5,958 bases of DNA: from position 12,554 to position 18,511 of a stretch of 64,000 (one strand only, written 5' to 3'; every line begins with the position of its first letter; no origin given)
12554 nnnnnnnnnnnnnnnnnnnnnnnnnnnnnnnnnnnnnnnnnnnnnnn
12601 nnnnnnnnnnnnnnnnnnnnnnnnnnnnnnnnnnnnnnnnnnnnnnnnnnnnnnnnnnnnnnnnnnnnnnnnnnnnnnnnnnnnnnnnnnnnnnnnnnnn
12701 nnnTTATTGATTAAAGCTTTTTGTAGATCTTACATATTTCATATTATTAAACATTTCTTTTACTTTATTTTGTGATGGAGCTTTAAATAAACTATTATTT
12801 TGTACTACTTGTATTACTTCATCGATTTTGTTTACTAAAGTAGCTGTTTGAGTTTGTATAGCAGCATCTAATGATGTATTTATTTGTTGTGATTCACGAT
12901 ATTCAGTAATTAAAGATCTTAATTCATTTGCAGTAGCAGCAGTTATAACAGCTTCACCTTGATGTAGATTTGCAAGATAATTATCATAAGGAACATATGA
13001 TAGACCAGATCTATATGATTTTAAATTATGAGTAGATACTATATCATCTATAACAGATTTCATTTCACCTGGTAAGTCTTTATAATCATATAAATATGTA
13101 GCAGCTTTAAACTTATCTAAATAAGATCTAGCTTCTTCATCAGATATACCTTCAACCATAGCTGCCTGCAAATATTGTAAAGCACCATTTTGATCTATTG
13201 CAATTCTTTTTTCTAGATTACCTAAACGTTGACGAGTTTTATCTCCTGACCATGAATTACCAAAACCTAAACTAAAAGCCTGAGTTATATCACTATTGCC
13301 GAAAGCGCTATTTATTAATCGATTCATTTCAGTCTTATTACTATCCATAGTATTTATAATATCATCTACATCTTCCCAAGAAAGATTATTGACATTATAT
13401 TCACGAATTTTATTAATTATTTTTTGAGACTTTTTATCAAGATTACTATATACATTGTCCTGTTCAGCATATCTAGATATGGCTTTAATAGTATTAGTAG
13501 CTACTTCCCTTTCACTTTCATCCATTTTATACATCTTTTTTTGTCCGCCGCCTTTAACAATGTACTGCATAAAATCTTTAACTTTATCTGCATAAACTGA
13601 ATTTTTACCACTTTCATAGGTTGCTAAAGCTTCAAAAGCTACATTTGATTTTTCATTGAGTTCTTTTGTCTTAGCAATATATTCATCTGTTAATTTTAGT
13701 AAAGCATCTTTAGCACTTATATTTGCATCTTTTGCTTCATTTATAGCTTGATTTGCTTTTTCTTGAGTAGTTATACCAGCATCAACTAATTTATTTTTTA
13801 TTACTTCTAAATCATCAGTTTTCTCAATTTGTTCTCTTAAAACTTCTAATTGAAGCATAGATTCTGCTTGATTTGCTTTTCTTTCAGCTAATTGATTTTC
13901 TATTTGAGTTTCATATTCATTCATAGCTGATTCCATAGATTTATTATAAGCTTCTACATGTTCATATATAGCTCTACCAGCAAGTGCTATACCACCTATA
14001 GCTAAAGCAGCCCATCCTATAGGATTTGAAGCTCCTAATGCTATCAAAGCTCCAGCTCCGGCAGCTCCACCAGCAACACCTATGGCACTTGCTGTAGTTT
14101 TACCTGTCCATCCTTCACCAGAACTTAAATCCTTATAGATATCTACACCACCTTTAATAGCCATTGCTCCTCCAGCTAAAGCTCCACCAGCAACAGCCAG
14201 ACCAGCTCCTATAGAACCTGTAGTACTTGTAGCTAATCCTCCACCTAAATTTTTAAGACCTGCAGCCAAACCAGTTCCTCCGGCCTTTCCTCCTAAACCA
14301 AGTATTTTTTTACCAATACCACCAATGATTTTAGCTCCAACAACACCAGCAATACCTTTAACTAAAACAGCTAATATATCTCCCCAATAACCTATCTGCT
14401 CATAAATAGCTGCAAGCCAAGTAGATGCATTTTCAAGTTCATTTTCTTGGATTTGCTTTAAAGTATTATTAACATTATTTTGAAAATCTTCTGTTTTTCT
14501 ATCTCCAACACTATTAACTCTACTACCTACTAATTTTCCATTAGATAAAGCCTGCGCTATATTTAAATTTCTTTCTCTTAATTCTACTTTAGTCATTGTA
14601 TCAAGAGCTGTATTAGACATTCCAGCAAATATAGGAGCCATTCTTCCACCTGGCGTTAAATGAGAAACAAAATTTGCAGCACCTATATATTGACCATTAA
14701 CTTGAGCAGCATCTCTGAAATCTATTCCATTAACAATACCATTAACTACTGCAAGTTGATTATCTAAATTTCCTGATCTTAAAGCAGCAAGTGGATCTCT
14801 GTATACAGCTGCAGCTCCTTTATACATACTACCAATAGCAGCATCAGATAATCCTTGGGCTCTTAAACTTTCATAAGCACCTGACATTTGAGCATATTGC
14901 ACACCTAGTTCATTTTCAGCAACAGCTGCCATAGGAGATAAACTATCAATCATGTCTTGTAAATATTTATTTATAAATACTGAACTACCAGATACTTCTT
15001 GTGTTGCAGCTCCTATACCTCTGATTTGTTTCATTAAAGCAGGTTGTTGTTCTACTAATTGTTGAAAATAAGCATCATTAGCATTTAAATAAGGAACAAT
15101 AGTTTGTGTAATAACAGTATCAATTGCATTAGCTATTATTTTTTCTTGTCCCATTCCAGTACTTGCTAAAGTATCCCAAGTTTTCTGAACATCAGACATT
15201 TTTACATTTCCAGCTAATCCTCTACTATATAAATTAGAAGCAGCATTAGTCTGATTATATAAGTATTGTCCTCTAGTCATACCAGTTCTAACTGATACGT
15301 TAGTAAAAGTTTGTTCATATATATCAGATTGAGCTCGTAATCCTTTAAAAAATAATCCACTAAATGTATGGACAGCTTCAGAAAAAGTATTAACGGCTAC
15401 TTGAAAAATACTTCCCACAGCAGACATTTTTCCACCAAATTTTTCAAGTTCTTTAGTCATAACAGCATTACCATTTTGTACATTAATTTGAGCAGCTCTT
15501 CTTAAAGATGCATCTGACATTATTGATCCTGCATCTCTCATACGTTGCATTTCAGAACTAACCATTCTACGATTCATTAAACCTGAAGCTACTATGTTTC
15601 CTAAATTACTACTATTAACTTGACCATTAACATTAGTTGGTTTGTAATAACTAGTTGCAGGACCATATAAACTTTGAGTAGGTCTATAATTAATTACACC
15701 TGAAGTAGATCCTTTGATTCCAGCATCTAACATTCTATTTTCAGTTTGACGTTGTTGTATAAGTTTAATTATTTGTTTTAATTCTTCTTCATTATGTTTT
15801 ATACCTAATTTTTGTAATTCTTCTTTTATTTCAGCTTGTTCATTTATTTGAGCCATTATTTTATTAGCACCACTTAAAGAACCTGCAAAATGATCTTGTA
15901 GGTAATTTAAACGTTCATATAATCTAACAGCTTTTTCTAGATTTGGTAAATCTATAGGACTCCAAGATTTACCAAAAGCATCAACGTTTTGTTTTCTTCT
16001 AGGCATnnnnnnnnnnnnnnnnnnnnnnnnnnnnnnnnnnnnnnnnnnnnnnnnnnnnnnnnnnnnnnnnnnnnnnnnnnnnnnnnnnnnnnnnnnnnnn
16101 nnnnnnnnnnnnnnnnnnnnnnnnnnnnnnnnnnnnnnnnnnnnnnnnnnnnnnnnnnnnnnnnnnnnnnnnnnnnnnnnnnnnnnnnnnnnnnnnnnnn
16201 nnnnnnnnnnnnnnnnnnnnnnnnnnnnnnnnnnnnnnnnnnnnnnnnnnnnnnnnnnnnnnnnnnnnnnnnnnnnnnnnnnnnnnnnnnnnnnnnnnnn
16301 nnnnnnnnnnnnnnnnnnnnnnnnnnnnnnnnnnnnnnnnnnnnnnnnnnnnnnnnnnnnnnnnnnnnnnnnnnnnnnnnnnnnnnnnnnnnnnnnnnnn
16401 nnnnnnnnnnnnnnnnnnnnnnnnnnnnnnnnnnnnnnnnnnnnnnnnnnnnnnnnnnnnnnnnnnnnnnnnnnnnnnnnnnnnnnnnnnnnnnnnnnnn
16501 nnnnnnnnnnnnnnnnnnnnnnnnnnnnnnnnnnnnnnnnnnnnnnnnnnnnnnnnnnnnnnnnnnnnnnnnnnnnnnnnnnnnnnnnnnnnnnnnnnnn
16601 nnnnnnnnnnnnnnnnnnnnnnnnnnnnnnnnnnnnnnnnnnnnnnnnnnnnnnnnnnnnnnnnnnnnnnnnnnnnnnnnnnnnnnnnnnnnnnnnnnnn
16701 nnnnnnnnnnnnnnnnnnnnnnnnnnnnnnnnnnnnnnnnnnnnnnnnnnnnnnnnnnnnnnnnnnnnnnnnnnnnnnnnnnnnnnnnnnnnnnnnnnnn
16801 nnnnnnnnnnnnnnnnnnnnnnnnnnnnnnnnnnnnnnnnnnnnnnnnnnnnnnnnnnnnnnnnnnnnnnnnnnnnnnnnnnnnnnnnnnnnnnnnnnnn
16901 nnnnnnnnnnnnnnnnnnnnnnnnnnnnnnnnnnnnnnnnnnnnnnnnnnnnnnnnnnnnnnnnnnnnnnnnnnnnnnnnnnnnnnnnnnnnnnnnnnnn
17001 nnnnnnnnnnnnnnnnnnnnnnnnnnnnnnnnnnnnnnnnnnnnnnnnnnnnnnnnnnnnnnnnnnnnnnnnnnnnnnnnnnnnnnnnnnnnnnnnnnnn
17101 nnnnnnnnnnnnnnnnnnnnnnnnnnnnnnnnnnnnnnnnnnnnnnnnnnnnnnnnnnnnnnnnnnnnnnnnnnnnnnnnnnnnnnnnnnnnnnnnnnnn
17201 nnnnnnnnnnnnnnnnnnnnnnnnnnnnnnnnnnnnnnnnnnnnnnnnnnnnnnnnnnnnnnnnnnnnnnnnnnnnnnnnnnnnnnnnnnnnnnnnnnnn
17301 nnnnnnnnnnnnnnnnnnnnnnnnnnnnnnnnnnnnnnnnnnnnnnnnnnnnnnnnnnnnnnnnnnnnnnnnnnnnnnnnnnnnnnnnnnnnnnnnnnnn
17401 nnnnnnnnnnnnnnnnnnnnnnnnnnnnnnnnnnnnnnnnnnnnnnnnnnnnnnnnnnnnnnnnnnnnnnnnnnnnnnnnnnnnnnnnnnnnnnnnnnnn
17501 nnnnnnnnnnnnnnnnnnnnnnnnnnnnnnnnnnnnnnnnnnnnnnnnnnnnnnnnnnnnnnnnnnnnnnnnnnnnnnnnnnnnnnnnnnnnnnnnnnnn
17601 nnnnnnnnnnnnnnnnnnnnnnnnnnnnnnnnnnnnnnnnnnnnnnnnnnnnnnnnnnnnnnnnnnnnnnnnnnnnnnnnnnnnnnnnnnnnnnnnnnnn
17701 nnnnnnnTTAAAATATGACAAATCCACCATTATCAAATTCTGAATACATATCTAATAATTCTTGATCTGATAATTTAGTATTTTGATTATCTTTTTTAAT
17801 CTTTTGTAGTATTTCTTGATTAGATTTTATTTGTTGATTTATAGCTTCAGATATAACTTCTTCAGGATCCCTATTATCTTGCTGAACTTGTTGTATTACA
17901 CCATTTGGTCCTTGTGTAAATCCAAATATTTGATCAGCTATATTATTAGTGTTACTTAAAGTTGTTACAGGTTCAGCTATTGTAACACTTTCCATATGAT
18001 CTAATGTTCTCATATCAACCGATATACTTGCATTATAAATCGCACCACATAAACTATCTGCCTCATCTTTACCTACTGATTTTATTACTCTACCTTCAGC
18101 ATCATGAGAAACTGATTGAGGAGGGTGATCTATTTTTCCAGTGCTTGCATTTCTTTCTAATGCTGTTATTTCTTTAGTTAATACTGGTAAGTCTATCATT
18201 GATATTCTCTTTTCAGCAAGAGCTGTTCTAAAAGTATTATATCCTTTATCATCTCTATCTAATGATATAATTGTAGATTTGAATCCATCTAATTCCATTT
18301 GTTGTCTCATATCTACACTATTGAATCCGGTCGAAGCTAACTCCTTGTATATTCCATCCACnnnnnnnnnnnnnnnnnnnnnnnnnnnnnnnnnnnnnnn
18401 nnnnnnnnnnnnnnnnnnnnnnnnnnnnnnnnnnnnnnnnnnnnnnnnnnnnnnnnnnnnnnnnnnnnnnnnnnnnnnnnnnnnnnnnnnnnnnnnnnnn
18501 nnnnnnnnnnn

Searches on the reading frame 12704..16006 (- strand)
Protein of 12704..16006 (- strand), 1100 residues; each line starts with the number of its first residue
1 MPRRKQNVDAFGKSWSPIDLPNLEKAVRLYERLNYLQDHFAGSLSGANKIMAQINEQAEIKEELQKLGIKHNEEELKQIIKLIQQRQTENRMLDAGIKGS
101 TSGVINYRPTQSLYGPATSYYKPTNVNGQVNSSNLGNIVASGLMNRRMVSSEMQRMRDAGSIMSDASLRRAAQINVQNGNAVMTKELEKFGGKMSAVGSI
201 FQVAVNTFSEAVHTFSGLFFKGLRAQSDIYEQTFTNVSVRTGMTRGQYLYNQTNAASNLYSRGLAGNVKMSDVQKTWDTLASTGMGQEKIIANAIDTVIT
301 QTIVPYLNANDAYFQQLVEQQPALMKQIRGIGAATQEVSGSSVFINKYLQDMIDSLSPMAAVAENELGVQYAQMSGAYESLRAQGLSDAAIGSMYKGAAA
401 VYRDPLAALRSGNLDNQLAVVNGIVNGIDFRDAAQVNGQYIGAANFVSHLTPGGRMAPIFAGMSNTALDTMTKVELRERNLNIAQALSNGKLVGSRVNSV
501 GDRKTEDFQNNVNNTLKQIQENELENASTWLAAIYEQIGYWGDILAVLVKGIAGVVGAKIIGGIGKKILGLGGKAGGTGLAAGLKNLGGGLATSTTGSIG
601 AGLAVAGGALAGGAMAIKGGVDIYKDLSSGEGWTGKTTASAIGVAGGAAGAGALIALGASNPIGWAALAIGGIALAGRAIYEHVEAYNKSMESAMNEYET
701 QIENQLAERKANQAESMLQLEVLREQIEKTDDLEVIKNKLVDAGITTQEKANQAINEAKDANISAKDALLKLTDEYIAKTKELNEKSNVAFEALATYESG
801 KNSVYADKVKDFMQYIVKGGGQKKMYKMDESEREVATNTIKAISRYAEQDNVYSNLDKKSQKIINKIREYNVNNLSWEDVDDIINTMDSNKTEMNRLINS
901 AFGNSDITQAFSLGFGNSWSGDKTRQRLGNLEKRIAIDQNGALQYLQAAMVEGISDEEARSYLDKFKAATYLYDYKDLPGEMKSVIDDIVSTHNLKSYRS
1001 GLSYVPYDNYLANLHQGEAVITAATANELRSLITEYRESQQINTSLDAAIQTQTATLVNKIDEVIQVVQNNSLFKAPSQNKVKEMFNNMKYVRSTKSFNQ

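Call 16: search_protein_families(library=pfam, alignment_id=A2, max_evalue=0.001)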
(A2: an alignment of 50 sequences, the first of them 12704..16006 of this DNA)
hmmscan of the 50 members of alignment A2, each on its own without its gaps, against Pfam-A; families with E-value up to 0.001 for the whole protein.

A. member 1, window:12704-16006:- (1100 aa): 0 families

B. families by the number of members that match (of 50 scanned): 25 families
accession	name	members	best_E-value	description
PF07463.16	NUMOD4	2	3e-08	NUMOD4 motif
PF13392.12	HNH_3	2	6.5e-06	HNH endonuclease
PF20274.4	cREC_REC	1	5.2e-25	Cyclic-phosphate processing Receiver domain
PF01145.31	Band_7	1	7.6e-23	SPFH domain / Band 7 family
PF07068.17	Gp23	1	1.2e-21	Major capsid protein Gp23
PF00535.33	Glycos_transf_2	1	7.5e-21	Glycosyl transferase family 2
PF12322.14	T4_baseplate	1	1.5e-20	T4 bacteriophage base plate protein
PF00984.24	UDPG_MGDP_dh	1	3e-15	UDP-glucose/GDP-mannose dehydrogenase family, central domain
PF00149.33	Metallophos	1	3.7e-13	Calcineurin-like phosphoesterase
PF03420.18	Peptidase_S77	1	1.2e-11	Prohead core protein serine protease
PF00112.29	Peptidase_C1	1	3.7e-11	Papain family cysteine protease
PF03692.20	CxxCxxCC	1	6.3e-10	Putative zinc- or iron-chelating domain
PF03382.20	DUF285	1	8.9e-09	Mycoplasma protein of unknown function, DUF285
PF02796.21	HTH_7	1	2.3e-08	Helix-turn-helix domain of resolvase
PF13936.12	HTH_38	1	4e-07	Helix-turn-helix domain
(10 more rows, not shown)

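Call 65: search_protein_families(library=pfam, proteins=[window:12704-16006:-], max_evalue=1)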
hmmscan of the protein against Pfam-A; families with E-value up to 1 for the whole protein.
window:12704-16006:- (1100 aa): 2 families
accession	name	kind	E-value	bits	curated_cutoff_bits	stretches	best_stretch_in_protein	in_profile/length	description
PF10911.13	T7-like_Y65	-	0.013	15.6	25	1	361-399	20-62/77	Bacteriophage T7-like gene 6.5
PF22139.1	XPD_arch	-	0.12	13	27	1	791-848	18-75/110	DNA repair helicase XPD, arch domain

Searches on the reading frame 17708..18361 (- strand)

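Call 65: search_protein_families(library=pfam, proteins=[window:17708-18361:-], max_evalue=1)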
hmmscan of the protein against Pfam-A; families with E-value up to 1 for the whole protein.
window:17708-18361:- (217 aa): 2 families
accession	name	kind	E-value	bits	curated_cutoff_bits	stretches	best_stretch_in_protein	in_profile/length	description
PF22728.1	NCH1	-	0.11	12.7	27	1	166-199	10-43/173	NACHT C-terminal Helical domain 1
PF15188.11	CCDC-167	-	0.41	11.4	27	1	158-196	31-69/84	Coiled-coil domain-containing protein 167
